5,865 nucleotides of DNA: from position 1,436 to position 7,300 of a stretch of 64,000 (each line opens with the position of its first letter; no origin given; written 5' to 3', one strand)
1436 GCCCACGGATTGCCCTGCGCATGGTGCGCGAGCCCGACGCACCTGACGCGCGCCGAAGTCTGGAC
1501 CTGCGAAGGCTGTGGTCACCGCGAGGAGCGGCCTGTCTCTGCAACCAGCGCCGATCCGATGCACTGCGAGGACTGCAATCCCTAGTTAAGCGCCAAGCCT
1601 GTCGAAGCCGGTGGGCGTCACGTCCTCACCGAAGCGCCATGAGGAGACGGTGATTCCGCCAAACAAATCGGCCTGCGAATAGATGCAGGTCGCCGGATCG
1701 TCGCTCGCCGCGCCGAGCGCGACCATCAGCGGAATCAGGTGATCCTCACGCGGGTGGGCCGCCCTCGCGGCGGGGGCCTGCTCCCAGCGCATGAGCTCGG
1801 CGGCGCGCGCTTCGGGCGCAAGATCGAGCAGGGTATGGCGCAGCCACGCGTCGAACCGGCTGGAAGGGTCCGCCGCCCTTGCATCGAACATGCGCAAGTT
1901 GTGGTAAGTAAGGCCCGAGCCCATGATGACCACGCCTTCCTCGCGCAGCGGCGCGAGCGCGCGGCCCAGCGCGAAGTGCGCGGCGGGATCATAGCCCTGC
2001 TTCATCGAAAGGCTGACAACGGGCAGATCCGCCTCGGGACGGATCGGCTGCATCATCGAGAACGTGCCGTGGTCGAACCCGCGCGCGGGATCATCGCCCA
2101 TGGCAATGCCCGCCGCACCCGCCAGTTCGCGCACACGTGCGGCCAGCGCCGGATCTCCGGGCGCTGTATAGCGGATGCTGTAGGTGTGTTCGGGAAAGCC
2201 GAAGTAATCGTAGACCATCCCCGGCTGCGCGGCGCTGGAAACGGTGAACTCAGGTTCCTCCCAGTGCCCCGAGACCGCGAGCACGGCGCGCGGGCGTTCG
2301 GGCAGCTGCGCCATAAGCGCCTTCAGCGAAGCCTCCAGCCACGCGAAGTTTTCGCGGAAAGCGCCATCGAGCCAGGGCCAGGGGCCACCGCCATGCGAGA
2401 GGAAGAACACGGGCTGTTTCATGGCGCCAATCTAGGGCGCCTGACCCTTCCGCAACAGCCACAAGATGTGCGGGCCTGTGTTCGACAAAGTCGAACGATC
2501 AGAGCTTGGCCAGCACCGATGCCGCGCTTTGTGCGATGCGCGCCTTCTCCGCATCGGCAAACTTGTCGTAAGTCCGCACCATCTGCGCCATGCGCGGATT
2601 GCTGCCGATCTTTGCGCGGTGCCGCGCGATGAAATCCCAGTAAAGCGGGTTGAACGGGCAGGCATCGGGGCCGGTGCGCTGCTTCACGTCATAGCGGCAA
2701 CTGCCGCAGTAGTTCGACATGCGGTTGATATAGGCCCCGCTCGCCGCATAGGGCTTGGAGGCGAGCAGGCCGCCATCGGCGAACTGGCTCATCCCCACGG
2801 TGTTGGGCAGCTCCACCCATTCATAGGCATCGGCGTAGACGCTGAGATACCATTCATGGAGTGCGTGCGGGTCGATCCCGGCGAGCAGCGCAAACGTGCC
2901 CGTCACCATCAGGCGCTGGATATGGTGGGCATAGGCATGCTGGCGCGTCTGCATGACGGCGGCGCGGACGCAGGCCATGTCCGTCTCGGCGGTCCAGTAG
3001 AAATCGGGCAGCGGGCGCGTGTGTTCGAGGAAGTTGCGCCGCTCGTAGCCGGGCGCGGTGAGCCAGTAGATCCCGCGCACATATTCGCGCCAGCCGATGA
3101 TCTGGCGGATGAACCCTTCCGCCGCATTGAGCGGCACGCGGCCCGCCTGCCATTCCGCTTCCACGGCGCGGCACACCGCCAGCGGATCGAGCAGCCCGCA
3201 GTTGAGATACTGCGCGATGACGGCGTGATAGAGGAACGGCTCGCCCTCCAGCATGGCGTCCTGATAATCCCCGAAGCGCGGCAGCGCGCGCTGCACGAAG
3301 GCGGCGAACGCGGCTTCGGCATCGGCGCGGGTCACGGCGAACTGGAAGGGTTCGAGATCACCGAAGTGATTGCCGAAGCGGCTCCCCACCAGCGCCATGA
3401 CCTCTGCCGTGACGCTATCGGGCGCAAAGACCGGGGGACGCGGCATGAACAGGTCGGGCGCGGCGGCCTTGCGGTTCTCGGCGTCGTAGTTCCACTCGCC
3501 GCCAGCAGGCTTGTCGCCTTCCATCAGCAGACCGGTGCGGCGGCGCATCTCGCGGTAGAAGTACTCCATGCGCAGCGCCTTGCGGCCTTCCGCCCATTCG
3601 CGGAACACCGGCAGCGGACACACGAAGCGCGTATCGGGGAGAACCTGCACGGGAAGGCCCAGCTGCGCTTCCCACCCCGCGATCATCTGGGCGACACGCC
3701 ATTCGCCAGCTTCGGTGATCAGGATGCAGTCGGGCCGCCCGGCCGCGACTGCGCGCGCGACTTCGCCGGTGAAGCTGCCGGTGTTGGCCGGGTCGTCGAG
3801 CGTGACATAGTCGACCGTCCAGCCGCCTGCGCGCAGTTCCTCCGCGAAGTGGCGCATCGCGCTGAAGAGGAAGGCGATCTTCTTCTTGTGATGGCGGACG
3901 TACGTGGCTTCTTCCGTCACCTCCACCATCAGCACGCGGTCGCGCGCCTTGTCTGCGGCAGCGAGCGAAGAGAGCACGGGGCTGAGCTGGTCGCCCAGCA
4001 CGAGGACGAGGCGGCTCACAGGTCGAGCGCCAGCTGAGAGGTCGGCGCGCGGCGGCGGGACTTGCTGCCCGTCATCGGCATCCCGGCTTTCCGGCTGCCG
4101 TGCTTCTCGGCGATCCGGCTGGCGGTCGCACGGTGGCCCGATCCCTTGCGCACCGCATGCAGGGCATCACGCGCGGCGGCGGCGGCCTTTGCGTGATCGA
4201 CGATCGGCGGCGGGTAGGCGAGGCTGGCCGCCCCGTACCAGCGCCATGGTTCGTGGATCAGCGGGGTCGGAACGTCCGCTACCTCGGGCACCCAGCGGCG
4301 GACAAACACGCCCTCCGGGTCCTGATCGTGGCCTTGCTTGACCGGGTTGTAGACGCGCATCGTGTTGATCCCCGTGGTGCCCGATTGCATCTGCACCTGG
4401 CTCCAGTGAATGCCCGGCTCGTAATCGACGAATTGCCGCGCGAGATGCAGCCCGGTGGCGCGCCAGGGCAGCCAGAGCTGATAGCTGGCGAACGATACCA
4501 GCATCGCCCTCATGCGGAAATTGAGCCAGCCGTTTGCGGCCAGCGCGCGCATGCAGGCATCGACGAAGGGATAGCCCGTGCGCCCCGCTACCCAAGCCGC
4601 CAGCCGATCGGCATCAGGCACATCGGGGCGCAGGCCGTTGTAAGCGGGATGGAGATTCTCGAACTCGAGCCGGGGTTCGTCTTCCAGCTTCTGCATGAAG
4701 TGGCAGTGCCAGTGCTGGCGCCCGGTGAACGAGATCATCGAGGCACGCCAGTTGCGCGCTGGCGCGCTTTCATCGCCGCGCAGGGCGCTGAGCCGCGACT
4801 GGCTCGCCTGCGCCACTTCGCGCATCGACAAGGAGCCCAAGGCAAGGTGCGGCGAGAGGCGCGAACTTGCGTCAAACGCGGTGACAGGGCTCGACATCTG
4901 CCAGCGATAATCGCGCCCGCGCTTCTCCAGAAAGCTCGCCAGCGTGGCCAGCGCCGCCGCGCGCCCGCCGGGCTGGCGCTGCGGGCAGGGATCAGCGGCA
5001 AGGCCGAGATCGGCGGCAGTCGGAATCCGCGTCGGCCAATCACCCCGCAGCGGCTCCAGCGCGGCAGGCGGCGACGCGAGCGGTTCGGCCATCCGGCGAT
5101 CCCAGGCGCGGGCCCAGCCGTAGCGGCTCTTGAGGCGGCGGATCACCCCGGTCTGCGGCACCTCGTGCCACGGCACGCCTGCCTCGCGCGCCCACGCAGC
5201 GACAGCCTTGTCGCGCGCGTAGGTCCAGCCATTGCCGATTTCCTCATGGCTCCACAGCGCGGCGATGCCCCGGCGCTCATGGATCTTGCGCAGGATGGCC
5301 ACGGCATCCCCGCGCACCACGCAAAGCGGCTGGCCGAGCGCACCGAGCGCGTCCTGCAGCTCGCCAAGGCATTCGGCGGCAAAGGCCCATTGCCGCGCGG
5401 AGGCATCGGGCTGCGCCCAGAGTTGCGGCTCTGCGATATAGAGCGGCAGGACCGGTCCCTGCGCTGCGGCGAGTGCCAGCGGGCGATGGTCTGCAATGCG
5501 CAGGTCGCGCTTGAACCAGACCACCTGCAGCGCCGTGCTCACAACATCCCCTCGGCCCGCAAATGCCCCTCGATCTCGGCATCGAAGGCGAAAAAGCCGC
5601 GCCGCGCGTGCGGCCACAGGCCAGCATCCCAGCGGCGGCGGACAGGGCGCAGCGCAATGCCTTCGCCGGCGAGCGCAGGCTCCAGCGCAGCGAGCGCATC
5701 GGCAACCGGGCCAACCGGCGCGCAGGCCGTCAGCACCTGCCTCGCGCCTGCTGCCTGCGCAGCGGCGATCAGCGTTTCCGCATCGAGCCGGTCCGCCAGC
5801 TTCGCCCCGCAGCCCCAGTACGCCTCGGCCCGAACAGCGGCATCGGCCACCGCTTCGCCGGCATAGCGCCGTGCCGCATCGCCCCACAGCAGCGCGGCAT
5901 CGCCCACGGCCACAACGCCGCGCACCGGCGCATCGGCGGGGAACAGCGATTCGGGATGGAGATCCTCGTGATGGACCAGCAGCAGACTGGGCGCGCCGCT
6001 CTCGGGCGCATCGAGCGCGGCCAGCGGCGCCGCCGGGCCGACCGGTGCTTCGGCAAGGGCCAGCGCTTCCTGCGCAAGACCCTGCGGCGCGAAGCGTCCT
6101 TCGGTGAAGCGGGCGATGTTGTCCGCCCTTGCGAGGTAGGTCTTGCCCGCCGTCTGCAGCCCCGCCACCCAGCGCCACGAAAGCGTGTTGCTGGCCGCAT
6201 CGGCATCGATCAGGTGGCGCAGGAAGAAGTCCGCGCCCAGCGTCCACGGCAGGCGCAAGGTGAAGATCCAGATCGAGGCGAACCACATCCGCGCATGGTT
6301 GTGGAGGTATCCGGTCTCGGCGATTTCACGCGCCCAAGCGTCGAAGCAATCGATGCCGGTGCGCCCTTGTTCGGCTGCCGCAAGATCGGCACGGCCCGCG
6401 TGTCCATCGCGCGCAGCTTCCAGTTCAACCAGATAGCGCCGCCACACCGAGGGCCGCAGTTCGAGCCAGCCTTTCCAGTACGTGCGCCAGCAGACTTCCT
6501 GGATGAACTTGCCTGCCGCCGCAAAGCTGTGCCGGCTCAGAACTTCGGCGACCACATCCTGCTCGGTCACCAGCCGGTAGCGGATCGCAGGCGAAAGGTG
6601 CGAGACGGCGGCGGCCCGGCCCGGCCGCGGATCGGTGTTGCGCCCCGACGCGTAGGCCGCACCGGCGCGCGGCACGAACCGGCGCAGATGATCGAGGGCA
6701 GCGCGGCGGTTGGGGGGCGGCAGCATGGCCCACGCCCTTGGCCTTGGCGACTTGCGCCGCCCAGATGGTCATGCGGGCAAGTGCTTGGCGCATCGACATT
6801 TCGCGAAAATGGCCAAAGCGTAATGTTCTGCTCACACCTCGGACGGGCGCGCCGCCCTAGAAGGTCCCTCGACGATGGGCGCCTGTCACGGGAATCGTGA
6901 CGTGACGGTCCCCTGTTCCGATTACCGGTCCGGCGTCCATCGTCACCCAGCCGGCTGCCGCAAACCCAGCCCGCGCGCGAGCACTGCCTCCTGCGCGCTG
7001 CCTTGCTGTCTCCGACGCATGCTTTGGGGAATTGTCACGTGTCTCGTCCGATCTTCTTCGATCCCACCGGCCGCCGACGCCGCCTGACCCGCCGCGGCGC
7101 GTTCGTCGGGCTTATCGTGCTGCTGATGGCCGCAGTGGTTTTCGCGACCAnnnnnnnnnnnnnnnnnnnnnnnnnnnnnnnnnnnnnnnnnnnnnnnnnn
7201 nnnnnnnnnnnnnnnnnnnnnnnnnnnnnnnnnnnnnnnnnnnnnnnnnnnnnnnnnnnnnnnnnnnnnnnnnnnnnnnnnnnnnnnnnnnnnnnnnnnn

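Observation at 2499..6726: Three different photolyase/cryptochrome classes in one translationally coupled operon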

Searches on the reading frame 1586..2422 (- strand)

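Call 20: search_protein_families(library=pfam, proteins=[window:1586-2422:-], max_evalue=0.001)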
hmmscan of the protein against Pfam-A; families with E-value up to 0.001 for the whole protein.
window:1586-2422:- (278 aa): 1 family
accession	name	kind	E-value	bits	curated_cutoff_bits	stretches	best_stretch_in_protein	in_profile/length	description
PF02900.23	LigB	-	1.5e-27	96.8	26.3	1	26-244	28-249/269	Catalytic LigB subunit of aromatic ring-opening dioxygenase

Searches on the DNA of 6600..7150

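Call 73: search_rna_families(source=window, start=6600, end=7150, threshold=evalue, max_evalue=1, show_alignments=2)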
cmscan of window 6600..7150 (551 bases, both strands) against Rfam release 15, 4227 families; matches with E-value up to 1: 0.
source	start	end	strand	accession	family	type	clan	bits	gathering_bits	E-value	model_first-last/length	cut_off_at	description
